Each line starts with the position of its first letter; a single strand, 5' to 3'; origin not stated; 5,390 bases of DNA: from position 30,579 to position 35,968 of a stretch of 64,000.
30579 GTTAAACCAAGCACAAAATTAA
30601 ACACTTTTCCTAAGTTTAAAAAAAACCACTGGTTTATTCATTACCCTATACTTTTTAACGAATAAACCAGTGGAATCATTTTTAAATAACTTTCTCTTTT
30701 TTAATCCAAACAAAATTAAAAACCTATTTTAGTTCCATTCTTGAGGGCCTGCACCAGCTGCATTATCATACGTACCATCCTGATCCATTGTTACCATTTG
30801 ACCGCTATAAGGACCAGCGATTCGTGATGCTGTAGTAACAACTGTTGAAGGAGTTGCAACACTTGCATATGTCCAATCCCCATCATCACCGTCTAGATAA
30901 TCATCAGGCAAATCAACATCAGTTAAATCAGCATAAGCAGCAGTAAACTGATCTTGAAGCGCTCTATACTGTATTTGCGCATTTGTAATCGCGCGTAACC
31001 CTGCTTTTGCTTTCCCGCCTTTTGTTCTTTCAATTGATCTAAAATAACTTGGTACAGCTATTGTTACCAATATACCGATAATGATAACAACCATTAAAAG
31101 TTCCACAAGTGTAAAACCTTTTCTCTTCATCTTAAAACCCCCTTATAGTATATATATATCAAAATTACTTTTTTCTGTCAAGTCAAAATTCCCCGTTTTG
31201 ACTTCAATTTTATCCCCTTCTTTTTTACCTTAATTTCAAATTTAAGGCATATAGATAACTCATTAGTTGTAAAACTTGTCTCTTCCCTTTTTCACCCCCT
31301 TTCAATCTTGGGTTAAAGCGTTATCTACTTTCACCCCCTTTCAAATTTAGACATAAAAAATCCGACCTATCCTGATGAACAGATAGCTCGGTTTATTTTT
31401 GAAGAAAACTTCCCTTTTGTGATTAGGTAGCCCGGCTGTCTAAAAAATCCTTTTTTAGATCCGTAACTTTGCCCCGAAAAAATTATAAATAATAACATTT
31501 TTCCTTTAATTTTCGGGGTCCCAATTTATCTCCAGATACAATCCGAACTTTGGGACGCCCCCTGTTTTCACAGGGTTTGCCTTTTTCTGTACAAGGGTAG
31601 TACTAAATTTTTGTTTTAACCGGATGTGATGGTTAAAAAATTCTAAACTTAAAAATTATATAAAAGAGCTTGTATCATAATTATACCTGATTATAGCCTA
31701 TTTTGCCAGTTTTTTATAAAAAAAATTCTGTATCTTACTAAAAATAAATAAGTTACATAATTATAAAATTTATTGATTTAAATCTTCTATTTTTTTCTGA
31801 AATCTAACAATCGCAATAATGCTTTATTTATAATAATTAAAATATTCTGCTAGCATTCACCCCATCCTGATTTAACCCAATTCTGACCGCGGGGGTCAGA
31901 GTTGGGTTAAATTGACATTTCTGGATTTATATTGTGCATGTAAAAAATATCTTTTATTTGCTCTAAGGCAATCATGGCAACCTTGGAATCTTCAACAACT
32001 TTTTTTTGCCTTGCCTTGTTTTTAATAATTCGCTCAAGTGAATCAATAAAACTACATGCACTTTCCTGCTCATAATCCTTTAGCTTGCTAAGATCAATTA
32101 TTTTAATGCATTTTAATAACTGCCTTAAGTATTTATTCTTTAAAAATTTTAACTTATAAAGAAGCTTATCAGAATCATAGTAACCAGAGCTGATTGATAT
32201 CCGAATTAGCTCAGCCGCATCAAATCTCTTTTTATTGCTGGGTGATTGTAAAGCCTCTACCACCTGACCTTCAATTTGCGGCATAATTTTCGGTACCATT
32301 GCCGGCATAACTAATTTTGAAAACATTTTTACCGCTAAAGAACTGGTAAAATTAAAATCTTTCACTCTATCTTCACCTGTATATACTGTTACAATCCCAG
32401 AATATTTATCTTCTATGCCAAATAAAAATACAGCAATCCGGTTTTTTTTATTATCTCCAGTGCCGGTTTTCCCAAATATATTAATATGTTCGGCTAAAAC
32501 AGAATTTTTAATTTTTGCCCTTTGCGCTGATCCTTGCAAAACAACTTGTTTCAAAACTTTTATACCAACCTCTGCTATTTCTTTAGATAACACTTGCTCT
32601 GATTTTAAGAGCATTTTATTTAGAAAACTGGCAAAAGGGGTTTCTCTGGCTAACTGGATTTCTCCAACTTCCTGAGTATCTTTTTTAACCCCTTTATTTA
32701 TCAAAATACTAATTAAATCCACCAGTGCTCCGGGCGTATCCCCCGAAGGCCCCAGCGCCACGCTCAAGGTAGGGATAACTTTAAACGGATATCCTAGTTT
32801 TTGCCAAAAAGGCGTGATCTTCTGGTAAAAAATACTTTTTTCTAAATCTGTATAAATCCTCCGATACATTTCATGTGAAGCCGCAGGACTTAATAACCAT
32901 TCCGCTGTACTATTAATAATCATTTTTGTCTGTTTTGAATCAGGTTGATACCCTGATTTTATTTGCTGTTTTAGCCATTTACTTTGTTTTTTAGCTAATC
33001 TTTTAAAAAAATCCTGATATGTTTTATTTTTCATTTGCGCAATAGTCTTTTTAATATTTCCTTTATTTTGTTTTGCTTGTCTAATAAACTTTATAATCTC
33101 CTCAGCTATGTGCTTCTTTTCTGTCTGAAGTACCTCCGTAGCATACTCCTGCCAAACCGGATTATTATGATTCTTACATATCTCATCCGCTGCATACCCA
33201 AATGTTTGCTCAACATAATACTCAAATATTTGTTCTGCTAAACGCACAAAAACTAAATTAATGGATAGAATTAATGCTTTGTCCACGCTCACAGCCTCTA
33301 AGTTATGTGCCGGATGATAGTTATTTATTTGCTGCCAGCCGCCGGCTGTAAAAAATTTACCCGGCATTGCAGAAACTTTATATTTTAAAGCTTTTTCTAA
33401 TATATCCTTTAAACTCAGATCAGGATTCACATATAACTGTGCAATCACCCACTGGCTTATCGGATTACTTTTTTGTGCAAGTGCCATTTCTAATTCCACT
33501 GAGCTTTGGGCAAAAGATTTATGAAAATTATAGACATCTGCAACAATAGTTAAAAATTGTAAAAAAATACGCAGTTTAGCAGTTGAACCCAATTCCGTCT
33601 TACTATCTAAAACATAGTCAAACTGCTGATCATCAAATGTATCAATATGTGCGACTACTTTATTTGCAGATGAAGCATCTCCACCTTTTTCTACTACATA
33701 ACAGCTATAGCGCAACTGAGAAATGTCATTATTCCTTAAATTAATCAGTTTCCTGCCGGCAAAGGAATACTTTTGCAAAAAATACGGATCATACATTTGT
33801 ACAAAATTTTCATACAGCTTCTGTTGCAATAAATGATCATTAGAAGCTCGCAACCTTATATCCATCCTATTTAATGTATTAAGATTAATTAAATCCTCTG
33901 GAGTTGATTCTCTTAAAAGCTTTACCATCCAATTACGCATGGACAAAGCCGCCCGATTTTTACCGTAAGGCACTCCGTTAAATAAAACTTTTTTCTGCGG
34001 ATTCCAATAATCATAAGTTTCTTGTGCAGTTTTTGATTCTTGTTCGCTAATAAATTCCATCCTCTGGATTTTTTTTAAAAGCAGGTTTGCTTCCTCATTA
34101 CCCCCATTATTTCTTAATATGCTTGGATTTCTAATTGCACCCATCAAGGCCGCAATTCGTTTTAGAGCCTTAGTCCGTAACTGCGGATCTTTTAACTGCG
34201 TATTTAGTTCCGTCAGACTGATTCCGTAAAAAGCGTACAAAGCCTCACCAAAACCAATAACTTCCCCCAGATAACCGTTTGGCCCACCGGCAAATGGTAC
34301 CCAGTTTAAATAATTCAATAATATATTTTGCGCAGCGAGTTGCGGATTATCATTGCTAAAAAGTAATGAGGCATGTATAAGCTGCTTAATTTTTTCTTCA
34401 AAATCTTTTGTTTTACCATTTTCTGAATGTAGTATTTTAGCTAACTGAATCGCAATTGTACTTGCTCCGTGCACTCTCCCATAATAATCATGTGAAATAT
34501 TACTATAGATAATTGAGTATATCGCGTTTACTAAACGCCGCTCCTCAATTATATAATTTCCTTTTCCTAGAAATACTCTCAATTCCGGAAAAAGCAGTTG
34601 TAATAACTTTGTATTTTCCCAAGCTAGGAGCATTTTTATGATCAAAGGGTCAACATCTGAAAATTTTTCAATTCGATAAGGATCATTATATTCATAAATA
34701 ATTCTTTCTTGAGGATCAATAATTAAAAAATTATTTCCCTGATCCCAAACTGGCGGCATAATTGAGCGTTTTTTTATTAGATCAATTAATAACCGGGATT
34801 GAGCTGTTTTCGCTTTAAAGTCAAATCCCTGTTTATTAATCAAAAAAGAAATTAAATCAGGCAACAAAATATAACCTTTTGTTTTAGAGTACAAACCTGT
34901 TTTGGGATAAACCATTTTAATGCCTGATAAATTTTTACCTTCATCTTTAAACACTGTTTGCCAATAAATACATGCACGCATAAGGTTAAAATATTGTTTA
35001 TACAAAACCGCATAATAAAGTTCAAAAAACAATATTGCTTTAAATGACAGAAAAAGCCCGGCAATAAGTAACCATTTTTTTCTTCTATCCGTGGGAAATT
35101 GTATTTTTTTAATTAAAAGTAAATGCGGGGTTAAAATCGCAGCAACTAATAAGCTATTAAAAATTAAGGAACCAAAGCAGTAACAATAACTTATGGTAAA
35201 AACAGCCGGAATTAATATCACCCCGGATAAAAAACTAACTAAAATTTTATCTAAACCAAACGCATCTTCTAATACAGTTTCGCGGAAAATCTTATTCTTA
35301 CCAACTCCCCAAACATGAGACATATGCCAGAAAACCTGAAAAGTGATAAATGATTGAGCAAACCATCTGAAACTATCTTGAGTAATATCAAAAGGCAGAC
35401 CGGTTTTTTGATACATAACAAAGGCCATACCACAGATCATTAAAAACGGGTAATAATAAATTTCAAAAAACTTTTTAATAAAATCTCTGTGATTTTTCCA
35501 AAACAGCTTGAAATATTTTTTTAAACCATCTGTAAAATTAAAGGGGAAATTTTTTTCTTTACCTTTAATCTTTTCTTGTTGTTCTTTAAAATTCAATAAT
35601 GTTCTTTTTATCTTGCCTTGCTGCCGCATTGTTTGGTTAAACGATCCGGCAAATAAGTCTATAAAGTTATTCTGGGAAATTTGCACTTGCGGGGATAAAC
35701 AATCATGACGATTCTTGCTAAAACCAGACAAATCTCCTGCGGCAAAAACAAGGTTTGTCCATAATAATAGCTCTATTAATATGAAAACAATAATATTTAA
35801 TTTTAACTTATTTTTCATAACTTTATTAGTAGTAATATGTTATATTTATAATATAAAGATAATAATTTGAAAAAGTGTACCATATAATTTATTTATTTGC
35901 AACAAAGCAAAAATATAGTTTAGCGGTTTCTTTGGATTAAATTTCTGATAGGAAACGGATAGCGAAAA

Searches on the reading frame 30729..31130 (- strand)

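Call 55: search_protein_families(library=pfam, proteins=[window:30729-31130:-], max_evalue=0.001)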
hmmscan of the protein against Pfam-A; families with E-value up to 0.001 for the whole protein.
window:30729-31130:- (133 aa): 2 families
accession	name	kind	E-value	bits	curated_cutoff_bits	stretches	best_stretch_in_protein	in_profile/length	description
PF07963.17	N_methyl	-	2.2e-07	30.6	21.2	1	1-25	2-26/27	Prokaryotic N-terminal methylation motif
PF16732.10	ComP_DUS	-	0.00094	20.4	27.3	0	27-104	1-75/87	Type IV minor pilin ComP, DNA uptake sequence receptor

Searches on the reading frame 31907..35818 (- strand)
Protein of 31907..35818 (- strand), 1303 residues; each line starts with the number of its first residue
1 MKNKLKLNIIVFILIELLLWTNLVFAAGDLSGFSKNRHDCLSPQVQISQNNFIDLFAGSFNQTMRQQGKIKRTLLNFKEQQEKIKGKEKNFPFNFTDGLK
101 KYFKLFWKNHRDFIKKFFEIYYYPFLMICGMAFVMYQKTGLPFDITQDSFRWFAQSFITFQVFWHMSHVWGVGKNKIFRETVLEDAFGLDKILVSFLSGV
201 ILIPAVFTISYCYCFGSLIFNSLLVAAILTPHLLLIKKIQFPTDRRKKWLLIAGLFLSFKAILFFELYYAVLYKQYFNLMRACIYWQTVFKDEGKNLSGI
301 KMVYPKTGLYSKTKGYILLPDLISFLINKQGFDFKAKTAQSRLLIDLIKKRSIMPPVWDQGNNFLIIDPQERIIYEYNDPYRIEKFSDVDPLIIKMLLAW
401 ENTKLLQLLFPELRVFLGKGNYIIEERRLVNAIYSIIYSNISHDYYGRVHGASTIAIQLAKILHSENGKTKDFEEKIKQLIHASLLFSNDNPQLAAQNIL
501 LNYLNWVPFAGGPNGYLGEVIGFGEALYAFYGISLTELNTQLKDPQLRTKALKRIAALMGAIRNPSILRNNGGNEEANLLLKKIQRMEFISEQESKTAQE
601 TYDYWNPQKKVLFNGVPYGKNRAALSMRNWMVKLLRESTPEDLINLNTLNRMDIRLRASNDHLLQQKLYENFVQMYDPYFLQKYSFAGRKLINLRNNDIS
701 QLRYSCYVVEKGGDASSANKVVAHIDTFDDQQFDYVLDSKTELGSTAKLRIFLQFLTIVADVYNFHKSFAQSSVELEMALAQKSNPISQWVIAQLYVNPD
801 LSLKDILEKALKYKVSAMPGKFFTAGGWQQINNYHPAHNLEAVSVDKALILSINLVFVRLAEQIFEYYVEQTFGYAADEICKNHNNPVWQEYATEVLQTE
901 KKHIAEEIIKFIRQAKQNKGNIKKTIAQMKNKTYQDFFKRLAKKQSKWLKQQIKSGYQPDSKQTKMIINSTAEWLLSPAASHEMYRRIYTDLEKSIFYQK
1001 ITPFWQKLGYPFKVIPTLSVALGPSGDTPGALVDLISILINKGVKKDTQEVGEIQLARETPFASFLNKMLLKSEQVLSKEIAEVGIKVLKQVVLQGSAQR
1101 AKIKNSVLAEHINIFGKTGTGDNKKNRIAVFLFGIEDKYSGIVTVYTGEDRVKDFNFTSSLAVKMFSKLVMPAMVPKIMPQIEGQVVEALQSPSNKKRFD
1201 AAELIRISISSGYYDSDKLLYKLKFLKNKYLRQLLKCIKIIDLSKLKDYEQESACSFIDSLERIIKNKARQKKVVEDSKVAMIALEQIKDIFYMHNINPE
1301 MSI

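Call 55: search_protein_families(library=pfam, proteins=[window:31907-35818:-], max_evalue=0.001)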
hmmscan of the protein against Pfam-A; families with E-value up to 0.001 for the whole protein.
window:31907-35818:- (1303 aa): 1 family
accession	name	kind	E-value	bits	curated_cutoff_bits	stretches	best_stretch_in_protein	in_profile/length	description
PF00912.28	Transgly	-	1.2e-12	48.1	27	1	434-574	50-167/178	Transglycosylase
